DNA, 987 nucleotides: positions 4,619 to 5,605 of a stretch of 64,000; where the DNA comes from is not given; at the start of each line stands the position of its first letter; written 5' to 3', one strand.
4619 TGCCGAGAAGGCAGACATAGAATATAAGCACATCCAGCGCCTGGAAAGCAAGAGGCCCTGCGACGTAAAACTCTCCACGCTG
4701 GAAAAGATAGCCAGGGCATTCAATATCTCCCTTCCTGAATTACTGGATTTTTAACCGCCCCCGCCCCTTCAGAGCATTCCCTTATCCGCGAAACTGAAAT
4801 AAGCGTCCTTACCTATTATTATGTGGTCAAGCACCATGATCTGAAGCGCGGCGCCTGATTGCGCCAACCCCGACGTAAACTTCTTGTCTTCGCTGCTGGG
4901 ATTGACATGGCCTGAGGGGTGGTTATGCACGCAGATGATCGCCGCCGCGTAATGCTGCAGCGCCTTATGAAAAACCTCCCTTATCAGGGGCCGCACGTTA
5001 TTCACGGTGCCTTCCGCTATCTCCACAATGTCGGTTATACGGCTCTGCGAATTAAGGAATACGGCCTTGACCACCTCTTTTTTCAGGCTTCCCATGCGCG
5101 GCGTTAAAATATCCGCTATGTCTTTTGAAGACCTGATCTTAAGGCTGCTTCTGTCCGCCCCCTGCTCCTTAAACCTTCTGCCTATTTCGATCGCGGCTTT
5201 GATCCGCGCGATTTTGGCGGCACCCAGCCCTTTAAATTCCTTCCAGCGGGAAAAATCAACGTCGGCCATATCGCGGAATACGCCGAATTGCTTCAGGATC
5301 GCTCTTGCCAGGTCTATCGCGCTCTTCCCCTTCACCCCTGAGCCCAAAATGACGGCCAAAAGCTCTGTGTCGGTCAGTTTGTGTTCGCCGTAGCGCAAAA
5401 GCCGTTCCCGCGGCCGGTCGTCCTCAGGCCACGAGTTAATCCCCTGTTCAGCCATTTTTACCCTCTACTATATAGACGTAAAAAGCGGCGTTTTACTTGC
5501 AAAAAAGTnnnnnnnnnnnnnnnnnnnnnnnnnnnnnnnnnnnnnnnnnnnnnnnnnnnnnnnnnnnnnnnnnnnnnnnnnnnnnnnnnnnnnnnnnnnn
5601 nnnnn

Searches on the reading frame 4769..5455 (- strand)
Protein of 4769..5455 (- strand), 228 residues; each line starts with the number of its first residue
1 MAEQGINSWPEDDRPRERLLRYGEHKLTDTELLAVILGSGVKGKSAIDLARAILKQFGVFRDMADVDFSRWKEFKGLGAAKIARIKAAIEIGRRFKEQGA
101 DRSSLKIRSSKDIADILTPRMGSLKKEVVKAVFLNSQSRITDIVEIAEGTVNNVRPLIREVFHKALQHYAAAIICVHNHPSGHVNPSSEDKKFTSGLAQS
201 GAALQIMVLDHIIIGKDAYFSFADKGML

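Call 11: search_protein_families(library=pfam, proteins=[window:4769-5455:-])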
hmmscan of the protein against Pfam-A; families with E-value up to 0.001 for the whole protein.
window:4769-5455:- (228 aa): 3 families
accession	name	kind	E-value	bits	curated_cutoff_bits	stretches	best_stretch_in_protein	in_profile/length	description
PF04002.20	RadC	-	1.3e-38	132.1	22.1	1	107-227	1-121/121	RadC-like JAB domain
PF20582.4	UPF0758_N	-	1.9e-27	95.5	27.1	1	6-83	1-77/77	UPF0758 N-terminal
PF14464.11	Prok-JAB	-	8.1e-05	22.9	25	1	124-205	16-95/114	Prokaryotic homologs of the JAB domain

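Call 67: search_protein_families(library=ncbifam, proteins=[window:4769-5455:-], max_evalue=0.001)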
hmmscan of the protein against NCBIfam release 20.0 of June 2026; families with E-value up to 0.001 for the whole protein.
window:4769-5455:- (228 aa): 2 families
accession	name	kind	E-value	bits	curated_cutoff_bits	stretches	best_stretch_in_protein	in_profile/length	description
NF000642.1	PRK00024.1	equivalog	1.3e-68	230.8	180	1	16-227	1-211/212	RadC family protein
TIGR00608.1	radc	subfamily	8.5e-61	205.5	133.85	1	14-228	1-218/218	RadC family protein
